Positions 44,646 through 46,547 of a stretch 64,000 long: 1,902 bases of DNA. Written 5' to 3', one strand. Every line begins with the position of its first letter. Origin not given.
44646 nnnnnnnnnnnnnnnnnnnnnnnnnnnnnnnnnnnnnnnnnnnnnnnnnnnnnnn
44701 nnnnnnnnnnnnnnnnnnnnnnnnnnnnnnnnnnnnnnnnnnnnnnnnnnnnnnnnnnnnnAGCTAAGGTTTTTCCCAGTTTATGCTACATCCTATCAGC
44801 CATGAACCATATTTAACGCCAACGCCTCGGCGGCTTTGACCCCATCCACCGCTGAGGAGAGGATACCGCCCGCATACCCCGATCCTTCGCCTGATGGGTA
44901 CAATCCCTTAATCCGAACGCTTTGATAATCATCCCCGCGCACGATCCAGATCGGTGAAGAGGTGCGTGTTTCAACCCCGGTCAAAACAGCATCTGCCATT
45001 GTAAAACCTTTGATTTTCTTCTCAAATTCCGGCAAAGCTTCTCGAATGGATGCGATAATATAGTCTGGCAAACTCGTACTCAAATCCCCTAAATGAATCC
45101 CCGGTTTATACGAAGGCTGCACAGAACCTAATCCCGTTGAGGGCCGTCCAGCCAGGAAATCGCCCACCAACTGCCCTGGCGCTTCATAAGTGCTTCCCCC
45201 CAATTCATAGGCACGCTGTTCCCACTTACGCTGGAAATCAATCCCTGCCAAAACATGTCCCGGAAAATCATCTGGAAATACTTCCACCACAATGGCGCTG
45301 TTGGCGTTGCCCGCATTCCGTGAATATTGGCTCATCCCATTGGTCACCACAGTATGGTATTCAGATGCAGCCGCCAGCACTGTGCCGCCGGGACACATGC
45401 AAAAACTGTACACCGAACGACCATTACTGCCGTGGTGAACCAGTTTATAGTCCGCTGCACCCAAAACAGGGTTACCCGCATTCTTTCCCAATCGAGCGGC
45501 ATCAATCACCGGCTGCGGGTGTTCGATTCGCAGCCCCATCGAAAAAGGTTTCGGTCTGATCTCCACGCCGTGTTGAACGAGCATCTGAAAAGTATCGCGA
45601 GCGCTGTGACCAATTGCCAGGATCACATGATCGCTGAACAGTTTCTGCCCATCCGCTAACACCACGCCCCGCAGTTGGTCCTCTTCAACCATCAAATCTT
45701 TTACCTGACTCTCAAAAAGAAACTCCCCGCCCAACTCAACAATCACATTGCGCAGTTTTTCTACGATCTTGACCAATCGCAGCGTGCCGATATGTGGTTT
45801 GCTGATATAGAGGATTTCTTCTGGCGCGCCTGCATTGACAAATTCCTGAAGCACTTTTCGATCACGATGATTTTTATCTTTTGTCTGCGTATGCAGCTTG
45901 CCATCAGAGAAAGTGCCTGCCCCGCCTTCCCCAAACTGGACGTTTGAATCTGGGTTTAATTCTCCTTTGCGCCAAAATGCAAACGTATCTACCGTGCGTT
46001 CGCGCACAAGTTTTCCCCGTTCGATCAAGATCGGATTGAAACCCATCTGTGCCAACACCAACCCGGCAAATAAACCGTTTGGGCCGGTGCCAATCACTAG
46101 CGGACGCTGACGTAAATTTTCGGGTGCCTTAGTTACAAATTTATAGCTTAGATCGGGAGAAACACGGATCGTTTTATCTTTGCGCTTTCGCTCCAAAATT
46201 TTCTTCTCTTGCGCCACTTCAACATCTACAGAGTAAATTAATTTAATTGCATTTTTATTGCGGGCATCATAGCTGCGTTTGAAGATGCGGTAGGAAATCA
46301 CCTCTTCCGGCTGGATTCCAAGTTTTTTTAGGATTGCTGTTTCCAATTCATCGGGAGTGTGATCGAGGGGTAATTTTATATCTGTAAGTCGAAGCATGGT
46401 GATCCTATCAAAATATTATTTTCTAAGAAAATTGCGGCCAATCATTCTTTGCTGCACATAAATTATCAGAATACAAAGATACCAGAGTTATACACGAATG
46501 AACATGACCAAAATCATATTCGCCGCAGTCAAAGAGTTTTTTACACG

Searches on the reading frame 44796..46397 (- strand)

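Call 57: search_protein_families(library=pfam, proteins=[window:44796-46397:-], max_evalue=0.00001)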
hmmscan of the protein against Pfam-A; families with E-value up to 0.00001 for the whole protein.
window:44796-46397:- (533 aa): 3 families
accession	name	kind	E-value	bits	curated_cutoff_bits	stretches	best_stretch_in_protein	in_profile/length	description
PF21688.3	FAD-depend_C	-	1.3e-79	267.5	27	1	284-479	1-197/197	FAD-dependent protein, C-terminal domain-like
PF01266.30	DAO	-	2.3e-08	34.4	27.9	0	204-282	144-223/353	FAD dependent oxidoreductase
PF01134.28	GIDA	-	3.8e-06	26.6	22.1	0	227-264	113-150/391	Glucose inhibited division protein A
